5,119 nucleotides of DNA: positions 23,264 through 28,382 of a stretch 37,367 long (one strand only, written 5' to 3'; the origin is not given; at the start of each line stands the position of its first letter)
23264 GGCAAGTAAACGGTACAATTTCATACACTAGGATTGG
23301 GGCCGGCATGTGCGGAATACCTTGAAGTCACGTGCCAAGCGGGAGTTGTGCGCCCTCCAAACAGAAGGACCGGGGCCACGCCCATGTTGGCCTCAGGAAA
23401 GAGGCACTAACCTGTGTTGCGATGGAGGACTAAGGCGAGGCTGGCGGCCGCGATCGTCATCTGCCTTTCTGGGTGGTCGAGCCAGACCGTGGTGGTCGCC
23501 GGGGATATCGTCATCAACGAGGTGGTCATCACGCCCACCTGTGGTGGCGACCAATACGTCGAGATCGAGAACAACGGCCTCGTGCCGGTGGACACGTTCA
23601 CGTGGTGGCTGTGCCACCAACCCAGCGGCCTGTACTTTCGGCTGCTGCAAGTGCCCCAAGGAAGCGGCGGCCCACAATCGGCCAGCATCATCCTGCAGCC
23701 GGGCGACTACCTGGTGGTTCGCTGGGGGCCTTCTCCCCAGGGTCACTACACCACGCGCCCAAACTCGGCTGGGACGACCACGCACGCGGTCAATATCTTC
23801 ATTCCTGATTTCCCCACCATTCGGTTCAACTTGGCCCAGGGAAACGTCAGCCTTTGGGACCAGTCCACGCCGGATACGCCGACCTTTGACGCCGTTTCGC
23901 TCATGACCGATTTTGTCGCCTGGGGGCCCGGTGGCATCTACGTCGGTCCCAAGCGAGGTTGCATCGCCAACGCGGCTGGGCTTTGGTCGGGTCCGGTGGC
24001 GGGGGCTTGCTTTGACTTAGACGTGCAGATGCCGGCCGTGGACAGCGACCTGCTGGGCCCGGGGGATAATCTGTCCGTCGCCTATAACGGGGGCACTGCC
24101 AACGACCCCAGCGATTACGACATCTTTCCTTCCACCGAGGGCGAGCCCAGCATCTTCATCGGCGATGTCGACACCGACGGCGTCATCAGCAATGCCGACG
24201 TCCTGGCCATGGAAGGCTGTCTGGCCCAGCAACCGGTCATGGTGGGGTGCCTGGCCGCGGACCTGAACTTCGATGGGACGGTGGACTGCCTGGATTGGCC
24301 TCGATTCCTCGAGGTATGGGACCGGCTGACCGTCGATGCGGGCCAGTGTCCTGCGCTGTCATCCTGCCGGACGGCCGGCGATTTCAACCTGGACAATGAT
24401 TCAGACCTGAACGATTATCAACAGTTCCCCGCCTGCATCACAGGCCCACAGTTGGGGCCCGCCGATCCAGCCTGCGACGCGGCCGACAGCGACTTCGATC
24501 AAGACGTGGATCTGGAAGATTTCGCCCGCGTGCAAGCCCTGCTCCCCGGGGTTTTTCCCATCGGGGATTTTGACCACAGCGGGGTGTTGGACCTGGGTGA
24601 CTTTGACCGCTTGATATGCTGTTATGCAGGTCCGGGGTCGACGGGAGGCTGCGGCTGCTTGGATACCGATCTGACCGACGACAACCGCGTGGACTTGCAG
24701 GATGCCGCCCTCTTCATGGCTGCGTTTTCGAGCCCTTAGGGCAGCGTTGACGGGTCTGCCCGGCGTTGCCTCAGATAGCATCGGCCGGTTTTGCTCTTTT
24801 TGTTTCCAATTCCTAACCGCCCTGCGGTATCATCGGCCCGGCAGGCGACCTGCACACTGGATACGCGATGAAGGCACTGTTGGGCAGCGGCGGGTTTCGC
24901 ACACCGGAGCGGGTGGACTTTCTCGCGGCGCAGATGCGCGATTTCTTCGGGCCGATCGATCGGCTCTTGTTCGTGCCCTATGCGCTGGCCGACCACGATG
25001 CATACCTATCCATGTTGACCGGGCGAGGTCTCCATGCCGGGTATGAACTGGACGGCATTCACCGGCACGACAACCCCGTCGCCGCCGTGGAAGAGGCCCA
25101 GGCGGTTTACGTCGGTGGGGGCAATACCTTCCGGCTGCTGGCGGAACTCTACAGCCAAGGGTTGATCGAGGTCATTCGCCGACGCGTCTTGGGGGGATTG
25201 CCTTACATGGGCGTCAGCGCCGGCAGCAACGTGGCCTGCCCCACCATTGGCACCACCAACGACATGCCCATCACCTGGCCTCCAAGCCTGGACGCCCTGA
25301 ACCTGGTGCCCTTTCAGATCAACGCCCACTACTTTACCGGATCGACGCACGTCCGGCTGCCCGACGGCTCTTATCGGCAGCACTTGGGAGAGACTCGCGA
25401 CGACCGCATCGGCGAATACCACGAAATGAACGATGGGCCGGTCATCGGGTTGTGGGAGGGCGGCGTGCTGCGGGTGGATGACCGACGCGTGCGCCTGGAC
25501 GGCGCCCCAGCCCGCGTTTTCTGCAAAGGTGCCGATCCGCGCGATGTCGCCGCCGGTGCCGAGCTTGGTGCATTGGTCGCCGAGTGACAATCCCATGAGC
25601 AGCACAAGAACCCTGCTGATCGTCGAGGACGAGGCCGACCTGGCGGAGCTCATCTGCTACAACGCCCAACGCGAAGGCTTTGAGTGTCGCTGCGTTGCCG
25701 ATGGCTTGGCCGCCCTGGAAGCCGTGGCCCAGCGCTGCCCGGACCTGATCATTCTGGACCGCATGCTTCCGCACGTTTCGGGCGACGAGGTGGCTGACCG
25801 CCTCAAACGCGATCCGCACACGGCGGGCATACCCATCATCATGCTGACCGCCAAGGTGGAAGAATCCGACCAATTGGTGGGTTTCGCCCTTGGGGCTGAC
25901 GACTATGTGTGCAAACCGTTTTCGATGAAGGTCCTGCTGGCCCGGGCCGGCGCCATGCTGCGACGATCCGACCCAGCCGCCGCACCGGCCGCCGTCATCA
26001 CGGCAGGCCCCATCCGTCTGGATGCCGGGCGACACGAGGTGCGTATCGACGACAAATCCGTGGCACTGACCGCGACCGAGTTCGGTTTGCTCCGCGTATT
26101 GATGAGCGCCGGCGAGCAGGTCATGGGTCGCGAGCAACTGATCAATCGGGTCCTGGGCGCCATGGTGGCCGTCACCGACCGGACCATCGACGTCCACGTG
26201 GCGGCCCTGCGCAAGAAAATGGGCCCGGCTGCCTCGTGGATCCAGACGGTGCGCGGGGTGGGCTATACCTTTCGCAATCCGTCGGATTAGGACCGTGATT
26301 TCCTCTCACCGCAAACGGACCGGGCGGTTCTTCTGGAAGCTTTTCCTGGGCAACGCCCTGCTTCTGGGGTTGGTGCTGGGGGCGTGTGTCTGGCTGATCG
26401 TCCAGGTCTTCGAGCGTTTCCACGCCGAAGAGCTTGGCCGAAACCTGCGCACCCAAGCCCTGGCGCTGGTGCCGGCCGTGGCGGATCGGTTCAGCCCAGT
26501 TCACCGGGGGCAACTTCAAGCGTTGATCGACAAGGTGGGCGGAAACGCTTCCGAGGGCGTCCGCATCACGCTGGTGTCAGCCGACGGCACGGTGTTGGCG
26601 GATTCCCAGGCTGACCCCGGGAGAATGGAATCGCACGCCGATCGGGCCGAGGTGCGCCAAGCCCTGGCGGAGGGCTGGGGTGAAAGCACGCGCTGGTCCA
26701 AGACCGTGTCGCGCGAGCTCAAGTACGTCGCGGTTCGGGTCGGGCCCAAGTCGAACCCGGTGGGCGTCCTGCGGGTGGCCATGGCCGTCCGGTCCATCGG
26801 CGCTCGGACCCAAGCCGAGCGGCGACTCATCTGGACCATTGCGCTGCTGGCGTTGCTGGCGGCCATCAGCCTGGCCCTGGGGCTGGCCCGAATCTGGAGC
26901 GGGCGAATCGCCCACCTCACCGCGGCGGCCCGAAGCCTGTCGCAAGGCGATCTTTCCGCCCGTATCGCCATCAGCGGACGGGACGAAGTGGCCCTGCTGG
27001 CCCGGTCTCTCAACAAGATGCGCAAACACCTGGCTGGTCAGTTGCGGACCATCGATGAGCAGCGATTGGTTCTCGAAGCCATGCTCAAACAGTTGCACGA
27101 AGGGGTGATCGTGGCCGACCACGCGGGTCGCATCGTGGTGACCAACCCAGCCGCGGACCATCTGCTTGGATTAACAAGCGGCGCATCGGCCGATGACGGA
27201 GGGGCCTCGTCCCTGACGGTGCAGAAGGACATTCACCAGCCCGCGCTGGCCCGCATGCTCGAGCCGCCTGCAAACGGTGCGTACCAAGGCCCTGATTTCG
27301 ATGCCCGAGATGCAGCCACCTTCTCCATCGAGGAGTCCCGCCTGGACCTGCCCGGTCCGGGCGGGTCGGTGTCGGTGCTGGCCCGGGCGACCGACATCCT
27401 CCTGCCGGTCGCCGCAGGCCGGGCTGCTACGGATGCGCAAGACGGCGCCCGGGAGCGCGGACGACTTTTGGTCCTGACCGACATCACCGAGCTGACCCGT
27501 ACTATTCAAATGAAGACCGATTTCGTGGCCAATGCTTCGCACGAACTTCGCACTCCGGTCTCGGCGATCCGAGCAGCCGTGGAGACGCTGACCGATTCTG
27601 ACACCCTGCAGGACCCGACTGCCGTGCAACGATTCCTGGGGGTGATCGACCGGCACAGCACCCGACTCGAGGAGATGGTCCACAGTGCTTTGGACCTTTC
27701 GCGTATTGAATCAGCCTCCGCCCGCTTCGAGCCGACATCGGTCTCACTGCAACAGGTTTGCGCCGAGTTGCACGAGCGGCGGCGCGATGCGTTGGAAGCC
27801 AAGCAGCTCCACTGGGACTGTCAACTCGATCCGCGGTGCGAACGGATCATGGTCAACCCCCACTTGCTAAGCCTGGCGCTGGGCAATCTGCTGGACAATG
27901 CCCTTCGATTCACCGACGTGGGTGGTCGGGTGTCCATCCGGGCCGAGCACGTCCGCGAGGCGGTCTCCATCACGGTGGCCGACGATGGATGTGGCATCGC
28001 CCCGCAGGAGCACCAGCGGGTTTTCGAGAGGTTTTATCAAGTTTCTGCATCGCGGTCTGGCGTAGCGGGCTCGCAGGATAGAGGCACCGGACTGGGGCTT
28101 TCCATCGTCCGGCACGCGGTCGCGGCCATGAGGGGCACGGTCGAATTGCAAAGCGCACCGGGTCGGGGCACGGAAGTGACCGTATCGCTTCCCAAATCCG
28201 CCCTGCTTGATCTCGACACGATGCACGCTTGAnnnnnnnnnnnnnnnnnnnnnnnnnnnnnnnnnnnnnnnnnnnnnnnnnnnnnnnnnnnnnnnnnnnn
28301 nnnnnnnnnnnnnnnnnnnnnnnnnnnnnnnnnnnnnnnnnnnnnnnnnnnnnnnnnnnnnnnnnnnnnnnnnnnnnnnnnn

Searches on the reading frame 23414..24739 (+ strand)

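Call 42: search_protein_families(library=pfam, proteins=[window:23414-24739:+], max_evalue=0.001)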
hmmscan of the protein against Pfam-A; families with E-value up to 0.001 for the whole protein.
window:23414-24739:+ (441 aa): 2 families
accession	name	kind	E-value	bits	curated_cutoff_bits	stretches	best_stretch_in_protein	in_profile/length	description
PF00404.24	Dockerin_1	-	6.6e-11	42.7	22.9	1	250-294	2-48/57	Dockerin type I domain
PF00932.25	LTD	-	1e-06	29.5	34.3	1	29-111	5-76/109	Lamin Tail Domain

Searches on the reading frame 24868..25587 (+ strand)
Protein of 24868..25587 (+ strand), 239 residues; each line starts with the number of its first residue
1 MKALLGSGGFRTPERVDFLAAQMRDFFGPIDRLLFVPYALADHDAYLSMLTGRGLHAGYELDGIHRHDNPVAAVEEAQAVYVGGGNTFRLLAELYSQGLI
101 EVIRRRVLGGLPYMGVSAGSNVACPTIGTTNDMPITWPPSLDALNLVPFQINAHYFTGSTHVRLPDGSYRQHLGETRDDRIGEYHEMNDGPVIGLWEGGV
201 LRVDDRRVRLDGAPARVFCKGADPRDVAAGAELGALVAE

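Call 42: search_protein_families(library=pfam, proteins=[window:24868-25587:+], max_evalue=0.001)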
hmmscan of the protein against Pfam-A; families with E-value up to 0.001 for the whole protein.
window:24868-25587:+ (239 aa): 1 family
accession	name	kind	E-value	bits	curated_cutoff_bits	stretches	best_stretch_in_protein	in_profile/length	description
PF03575.23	Peptidase_S51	-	1.4e-49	169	23.9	1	4-210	3-205/206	Peptidase family S51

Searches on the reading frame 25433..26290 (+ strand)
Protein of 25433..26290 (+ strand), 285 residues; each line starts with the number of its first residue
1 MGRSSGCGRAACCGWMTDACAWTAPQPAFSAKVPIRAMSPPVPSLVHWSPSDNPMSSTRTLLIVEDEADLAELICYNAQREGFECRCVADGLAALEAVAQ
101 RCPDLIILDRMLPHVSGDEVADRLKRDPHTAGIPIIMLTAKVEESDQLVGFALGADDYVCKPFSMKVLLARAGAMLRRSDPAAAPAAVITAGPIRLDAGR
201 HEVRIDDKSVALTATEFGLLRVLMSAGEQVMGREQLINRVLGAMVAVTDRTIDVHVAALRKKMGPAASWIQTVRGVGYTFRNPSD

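Call 42: search_protein_families(library=pfam, proteins=[window:25433-26290:+], max_evalue=0.001)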
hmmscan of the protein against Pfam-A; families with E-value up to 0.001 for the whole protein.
window:25433-26290:+ (285 aa): 3 families
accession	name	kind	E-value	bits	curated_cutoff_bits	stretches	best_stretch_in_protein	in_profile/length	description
PF00486.34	Trans_reg_C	-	2e-22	79.5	26.2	1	208-280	2-77/77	Transcriptional regulatory protein, C terminal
PF00072.30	Response_reg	-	2.3e-22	79.7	30.2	1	62-171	2-109/111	Response regulator receiver domain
PF23198.2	PDE8A_N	-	3.1e-05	24.3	29.6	1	56-142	8-95/147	PDE8A-like, N-terminal domain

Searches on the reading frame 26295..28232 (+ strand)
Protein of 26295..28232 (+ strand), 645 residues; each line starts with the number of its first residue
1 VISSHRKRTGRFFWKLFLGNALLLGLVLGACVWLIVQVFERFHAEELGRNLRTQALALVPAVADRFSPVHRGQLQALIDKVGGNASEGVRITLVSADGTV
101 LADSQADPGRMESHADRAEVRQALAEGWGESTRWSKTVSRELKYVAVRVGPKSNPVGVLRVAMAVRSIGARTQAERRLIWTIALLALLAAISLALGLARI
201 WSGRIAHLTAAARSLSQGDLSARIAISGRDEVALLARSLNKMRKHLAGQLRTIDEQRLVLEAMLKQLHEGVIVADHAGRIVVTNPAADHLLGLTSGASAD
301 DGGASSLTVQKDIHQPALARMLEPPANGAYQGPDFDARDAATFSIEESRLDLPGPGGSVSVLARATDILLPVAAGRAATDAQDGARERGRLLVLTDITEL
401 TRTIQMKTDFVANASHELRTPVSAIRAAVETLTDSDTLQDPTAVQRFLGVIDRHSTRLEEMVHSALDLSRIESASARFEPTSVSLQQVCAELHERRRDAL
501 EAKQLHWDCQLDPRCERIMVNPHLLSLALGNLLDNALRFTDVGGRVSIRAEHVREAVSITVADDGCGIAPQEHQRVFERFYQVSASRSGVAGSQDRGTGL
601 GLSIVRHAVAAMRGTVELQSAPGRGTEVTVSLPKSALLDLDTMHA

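Call 43: search_protein_families(library=pfam, proteins=[window:26295-28232:+], max_evalue=0.001)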
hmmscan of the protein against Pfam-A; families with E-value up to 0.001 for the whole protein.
window:26295-28232:+ (645 aa): 4 families
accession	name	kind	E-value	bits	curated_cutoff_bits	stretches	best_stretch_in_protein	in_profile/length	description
PF02518.31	HATPase_c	-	3.8e-28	98.6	26.4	1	523-634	4-109/111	Histidine kinase-, DNA gyrase B-, and HSP90-like ATPase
PF00512.31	HisKA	-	2e-17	63.4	26.9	1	406-473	1-65/66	His Kinase A (phospho-acceptor) domain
PF00672.30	HAMP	-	1.5e-13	51.3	25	1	197-246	2-51/53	HAMP domain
PF00989.32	PAS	-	2.5e-05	24.7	22.6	1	260-294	3-37/113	PAS fold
